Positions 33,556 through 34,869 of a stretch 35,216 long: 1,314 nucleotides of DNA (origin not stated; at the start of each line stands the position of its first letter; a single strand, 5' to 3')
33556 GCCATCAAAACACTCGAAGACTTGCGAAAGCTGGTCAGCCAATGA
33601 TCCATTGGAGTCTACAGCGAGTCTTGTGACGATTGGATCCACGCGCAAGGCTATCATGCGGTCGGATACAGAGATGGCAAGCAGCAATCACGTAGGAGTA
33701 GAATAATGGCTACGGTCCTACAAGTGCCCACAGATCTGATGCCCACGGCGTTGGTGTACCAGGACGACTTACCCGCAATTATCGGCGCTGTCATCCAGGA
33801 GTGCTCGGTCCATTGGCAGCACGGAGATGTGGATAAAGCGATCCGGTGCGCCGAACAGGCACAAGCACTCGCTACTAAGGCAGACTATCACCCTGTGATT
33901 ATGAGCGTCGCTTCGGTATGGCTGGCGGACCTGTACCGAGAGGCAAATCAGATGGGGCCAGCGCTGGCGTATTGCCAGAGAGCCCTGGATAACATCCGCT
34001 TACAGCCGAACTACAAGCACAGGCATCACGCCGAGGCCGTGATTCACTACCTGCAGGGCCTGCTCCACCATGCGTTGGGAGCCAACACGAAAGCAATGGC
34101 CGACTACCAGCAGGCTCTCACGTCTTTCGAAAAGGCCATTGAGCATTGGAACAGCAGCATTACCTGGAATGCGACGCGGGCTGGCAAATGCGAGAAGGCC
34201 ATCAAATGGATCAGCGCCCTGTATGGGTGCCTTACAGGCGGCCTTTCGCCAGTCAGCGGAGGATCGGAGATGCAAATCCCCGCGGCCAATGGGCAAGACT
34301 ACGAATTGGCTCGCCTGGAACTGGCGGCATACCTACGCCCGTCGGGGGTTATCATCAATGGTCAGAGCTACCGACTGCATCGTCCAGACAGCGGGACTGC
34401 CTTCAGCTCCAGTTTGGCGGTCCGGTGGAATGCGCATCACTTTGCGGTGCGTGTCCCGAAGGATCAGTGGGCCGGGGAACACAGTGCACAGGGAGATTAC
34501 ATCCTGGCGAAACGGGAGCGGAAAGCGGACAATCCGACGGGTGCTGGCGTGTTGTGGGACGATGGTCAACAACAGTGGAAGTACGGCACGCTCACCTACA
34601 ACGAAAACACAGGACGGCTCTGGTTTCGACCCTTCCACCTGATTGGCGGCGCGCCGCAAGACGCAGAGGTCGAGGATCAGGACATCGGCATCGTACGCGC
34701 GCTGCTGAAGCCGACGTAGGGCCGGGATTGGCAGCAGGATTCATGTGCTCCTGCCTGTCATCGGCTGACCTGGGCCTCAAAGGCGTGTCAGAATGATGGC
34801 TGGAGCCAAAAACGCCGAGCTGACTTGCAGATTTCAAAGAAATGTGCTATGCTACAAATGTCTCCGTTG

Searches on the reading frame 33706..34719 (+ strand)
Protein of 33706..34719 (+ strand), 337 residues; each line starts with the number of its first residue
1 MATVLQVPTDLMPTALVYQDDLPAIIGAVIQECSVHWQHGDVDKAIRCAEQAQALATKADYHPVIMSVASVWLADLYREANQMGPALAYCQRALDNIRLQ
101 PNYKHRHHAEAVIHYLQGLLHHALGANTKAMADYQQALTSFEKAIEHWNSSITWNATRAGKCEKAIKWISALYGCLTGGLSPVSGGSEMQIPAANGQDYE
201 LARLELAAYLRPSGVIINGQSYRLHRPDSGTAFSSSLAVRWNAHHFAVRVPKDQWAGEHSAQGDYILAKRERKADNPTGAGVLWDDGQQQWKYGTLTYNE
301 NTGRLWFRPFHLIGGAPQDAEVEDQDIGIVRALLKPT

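Call 34: search_protein_families(library=pfam, proteins=[window:33706-34719:+], max_evalue=0.00001)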
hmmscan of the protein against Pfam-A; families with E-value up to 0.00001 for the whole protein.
window:33706-34719:+ (337 aa): 5 families
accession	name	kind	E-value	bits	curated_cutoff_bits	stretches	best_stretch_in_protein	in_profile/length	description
PF17874.7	TPR_MalT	-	1.4e-09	38.2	45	1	19-95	73-150/336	MalT-like TPR region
PF00515.34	TPR_1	-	1.2e-08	34.9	27.8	0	111-138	1-28/34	Tetratricopeptide repeat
PF13424.12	TPR_12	-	7.9e-08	32.8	30.1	0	69-143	3-77/77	Tetratricopeptide repeat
PF07719.23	TPR_2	-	2.6e-07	30.7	27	0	35-56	10-31/34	Tetratricopeptide repeat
PF13181.12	TPR_8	-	5.7e-07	29.6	25.7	0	113-139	3-29/34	Tetratricopeptide repeat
